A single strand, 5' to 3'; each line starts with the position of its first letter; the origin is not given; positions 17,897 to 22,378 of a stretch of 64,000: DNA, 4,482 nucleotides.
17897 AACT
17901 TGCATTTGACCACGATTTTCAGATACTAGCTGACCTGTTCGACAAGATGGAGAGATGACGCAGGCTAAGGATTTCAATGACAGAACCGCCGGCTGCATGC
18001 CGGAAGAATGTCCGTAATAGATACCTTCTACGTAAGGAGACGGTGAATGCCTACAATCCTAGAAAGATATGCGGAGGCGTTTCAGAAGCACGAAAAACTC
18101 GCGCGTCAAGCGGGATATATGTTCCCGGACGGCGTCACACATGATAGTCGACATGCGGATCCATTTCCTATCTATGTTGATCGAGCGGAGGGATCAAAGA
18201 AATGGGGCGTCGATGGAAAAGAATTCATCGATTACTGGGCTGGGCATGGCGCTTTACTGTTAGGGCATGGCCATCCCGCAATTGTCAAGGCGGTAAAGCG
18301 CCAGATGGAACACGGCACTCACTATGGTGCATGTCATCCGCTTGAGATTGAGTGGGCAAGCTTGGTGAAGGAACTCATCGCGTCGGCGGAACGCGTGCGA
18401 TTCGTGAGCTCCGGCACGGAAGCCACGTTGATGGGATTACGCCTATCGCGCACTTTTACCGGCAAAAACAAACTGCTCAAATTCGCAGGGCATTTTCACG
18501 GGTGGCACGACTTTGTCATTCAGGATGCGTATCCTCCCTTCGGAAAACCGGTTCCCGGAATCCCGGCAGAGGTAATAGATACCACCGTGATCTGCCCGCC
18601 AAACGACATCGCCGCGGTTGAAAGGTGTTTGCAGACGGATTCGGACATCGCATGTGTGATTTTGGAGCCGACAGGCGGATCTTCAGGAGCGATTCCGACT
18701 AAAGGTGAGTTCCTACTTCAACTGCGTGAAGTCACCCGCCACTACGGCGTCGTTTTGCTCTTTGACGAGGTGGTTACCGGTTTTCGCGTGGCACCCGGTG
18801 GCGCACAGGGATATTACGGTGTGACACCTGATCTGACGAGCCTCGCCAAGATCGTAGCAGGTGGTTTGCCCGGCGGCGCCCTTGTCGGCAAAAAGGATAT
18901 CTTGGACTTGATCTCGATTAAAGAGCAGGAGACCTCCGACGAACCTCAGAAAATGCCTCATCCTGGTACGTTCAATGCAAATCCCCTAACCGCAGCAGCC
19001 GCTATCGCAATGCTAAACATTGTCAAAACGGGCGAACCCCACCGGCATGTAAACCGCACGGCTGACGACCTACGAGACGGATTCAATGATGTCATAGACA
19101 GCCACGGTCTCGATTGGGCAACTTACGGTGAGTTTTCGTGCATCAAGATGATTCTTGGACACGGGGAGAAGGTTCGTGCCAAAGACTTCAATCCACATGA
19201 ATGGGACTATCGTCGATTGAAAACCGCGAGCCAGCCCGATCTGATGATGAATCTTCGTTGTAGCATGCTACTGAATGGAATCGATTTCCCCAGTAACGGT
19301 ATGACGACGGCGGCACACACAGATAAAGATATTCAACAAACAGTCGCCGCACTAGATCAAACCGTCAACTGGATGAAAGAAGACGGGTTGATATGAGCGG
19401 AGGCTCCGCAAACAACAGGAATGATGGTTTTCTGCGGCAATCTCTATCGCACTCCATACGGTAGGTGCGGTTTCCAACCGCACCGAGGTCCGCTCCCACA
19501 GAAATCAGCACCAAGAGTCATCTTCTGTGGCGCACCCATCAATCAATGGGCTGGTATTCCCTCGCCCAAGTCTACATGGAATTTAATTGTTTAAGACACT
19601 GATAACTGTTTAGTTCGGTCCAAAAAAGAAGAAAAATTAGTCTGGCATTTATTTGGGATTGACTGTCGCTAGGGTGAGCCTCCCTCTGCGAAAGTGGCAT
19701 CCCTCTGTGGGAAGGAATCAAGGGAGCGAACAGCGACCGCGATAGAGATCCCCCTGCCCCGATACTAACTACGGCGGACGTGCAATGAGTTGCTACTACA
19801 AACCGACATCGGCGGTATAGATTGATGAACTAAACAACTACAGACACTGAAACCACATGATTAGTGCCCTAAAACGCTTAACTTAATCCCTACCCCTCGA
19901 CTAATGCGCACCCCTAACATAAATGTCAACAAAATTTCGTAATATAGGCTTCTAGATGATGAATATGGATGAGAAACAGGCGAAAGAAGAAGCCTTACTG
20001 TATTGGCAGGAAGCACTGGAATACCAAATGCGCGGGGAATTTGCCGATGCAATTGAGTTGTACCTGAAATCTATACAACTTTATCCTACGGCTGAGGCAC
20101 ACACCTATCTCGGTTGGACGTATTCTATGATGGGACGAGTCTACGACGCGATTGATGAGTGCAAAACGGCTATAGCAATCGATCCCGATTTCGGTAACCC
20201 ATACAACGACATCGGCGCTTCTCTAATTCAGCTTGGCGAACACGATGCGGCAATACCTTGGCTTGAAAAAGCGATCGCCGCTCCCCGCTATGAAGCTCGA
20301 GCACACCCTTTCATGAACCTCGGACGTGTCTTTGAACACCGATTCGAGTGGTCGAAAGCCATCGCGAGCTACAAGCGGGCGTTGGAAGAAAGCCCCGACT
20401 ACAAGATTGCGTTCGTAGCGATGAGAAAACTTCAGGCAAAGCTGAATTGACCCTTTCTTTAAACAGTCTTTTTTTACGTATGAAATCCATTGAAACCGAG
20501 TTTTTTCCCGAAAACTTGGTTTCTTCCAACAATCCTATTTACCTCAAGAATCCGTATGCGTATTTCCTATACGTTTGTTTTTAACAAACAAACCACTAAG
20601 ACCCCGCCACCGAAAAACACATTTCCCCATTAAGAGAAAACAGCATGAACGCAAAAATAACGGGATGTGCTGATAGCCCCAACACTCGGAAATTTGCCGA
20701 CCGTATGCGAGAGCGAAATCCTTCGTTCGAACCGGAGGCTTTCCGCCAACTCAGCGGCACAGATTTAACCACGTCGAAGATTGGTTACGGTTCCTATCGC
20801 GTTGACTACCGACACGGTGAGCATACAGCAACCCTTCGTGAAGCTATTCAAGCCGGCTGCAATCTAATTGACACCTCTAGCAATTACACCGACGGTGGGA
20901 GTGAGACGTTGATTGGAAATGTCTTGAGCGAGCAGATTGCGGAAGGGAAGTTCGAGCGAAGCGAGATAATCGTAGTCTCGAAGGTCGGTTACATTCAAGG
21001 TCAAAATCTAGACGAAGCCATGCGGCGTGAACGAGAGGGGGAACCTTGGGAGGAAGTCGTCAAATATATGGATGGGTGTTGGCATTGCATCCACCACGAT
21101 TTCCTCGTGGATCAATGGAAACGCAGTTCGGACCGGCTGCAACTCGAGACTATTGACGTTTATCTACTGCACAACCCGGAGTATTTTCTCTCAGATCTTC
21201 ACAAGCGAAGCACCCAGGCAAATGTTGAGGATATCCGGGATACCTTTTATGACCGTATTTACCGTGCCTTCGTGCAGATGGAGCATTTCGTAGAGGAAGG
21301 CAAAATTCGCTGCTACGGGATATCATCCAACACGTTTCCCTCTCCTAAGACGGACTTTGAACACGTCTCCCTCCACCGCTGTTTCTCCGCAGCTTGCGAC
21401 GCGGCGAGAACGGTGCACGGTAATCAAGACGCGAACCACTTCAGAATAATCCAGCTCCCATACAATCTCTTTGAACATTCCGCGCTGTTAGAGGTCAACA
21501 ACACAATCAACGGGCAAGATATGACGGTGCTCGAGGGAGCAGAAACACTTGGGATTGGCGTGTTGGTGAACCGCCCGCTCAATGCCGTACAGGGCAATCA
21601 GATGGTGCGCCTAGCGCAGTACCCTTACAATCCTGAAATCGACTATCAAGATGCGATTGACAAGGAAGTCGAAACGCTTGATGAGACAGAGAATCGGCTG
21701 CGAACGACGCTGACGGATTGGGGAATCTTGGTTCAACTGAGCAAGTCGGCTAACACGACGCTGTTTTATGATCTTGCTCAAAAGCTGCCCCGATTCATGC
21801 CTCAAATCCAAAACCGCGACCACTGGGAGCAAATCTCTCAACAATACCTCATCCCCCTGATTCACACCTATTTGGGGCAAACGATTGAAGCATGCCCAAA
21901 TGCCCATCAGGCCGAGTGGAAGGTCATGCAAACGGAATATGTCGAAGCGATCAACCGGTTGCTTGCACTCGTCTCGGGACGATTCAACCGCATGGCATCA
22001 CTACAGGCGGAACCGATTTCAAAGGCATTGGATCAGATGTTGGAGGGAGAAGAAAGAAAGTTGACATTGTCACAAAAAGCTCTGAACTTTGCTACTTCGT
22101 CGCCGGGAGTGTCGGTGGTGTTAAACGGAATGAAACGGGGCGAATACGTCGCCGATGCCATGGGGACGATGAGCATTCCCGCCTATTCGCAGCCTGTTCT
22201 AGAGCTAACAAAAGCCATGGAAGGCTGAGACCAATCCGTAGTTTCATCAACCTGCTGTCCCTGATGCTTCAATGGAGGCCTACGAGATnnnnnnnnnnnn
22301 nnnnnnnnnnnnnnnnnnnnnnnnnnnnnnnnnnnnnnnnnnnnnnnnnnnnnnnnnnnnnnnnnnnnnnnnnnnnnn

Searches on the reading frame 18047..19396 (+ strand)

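Call 51: search_protein_families(library=pfam, proteins=[window:18047-19396:+], max_evalue=0.0001)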
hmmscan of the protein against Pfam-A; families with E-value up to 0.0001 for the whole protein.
window:18047-19396:+ (449 aa): 1 family
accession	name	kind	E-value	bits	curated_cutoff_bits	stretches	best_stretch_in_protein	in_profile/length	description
PF00202.27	Aminotran_3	-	6.8e-52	176.9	30.5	1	35-349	4-329/403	Aminotransferase class-III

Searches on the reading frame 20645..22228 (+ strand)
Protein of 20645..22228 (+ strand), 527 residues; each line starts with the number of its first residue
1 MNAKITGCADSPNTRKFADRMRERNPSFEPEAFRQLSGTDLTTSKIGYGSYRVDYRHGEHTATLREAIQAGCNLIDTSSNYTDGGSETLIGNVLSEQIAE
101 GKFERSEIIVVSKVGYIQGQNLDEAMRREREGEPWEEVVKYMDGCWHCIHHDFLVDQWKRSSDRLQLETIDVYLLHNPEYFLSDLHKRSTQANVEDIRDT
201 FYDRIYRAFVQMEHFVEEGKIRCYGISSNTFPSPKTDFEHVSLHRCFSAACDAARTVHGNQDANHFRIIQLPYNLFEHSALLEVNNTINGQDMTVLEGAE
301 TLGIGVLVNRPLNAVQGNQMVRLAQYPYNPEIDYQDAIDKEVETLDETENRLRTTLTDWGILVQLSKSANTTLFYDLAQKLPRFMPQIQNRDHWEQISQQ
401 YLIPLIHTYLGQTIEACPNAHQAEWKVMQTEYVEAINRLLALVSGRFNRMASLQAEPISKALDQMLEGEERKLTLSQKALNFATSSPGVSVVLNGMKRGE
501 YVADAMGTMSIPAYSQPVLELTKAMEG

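Call 51: search_protein_families(library=pfam, proteins=[window:20645-22228:+], max_evalue=0.0001)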
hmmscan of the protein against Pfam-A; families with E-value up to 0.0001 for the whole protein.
window:20645-22228:+ (527 aa): 1 family
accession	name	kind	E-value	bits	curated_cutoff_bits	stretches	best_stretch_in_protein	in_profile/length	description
PF00248.27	Aldo_ket_red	-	1.6e-24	86.9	24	1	47-230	3-142/291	Aldo/keto reductase family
